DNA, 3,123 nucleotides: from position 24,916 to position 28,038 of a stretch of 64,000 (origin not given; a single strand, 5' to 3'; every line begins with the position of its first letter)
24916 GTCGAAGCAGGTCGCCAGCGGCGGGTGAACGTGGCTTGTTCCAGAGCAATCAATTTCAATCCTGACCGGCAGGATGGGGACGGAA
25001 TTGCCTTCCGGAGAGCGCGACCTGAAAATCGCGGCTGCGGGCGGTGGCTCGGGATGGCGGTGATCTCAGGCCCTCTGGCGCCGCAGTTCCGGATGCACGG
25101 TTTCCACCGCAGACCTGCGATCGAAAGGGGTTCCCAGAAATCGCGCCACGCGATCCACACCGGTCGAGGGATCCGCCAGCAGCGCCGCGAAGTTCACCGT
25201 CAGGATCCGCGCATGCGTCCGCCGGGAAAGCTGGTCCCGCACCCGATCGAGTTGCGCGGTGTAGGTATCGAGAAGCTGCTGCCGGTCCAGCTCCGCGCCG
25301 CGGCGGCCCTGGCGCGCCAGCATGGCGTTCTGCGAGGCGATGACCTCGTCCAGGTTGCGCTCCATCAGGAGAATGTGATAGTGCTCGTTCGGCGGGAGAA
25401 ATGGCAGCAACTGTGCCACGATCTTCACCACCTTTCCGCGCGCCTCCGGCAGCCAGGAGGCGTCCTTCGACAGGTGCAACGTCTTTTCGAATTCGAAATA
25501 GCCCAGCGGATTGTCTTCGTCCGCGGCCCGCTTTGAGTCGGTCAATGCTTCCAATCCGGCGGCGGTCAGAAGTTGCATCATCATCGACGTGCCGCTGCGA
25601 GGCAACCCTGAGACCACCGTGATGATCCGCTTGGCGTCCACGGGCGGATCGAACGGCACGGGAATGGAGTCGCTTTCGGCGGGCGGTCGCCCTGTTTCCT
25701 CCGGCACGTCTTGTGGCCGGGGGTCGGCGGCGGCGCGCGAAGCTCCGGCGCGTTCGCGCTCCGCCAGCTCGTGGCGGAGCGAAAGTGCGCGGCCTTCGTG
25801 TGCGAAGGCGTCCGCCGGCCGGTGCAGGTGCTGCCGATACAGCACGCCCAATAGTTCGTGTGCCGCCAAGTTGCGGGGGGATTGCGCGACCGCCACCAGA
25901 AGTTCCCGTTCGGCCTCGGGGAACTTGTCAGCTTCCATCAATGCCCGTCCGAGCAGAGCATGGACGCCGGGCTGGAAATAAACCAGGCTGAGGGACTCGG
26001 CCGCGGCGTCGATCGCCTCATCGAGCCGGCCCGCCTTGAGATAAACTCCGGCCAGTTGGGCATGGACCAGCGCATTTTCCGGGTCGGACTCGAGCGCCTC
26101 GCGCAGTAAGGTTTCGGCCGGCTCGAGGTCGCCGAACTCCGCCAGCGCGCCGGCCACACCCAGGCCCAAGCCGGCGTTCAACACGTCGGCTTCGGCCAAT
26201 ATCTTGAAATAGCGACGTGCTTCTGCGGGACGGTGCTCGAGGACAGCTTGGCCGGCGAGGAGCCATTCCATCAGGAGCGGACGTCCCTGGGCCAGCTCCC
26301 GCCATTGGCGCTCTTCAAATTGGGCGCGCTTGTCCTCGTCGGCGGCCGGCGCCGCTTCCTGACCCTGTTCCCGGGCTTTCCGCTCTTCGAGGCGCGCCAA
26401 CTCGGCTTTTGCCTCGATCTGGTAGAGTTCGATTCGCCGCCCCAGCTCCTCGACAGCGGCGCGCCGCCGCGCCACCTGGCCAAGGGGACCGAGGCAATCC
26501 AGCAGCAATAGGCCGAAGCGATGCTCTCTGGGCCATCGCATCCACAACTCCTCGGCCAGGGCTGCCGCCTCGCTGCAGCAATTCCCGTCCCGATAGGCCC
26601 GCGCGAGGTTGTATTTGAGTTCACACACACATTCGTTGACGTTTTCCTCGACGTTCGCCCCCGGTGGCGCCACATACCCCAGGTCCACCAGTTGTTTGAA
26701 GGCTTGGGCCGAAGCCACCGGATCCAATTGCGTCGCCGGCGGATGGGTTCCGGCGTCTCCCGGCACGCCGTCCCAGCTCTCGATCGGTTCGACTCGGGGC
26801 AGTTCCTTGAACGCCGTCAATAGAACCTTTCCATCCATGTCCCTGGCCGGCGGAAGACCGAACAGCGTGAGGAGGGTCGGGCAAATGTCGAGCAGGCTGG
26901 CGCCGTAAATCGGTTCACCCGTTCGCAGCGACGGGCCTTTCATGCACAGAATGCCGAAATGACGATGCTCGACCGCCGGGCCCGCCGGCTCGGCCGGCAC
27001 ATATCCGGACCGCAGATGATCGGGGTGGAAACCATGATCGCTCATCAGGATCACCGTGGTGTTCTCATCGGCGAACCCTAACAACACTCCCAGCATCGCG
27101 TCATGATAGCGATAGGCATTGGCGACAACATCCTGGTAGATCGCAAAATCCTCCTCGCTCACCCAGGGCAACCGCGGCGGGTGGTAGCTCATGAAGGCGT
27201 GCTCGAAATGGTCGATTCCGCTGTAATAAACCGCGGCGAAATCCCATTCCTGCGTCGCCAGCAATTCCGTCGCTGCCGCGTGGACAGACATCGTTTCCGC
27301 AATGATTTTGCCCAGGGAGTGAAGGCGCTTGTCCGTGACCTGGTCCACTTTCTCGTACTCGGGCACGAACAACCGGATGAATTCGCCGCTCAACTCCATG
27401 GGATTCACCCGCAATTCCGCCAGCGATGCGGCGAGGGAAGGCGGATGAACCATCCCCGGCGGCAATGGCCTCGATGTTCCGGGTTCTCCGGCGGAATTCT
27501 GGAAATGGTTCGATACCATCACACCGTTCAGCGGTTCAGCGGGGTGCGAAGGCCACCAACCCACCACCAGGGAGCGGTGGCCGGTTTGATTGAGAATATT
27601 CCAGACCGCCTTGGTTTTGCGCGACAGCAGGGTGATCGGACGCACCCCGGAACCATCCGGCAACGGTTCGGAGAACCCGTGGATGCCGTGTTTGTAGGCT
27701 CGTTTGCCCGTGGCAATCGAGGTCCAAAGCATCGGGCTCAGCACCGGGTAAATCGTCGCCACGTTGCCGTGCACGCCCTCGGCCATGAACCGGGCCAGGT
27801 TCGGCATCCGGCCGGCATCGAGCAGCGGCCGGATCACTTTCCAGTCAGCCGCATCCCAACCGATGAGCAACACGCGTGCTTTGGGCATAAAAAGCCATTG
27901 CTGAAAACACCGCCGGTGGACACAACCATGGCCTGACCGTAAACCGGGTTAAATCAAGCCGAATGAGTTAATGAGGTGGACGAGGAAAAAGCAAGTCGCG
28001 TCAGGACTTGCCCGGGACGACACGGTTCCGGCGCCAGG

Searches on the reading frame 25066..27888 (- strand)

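Call 24: search_protein_families(library=pfam, proteins=[window:25066-27888:-], max_evalue=0.001)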
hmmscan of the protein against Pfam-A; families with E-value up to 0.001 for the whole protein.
window:25066-27888:- (940 aa): 10 families
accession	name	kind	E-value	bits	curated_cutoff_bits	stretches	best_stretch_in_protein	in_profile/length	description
PF01663.27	Phosphodiest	-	1.7e-27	97.4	23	1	6-289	1-223/342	Type I phosphodiesterase / nucleotide pyrophosphatase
PF13469.12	Sulfotransfer_3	-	1.1e-10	42.6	27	1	794-923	85-215/216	Sulfotransferase family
PF14559.12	TPR_19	-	6e-08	33.3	25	1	583-628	2-47/68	Tetratricopeptide repeat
PF13431.12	TPR_17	-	3.4e-07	30.5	24.4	1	594-626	1-33/34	Tetratricopeptide repeat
PF13432.12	TPR_16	-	1.5e-06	29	32.7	1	581-631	6-56/65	Tetratricopeptide repeat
PF13414.12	TPR_11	-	3e-06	27.3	26.8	0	586-620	8-42/42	TPR repeat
PF07719.23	TPR_2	-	7.2e-06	26.2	27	0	606-635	1-30/34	Tetratricopeptide repeat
PF00685.33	Sulfotransfer_1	-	2.9e-05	24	22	1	758-929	5-190/255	Sulfotransferase domain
PF23914.1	TPR_CcmH_CycH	-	0.00064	20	42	0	595-686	39-133/158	Cytochrome c-type biogenesis protein H TPR domain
PF09976.15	TPR_21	-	0.00077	19.7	25.5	0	576-670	80-176/193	Tetratricopeptide repeat-like domain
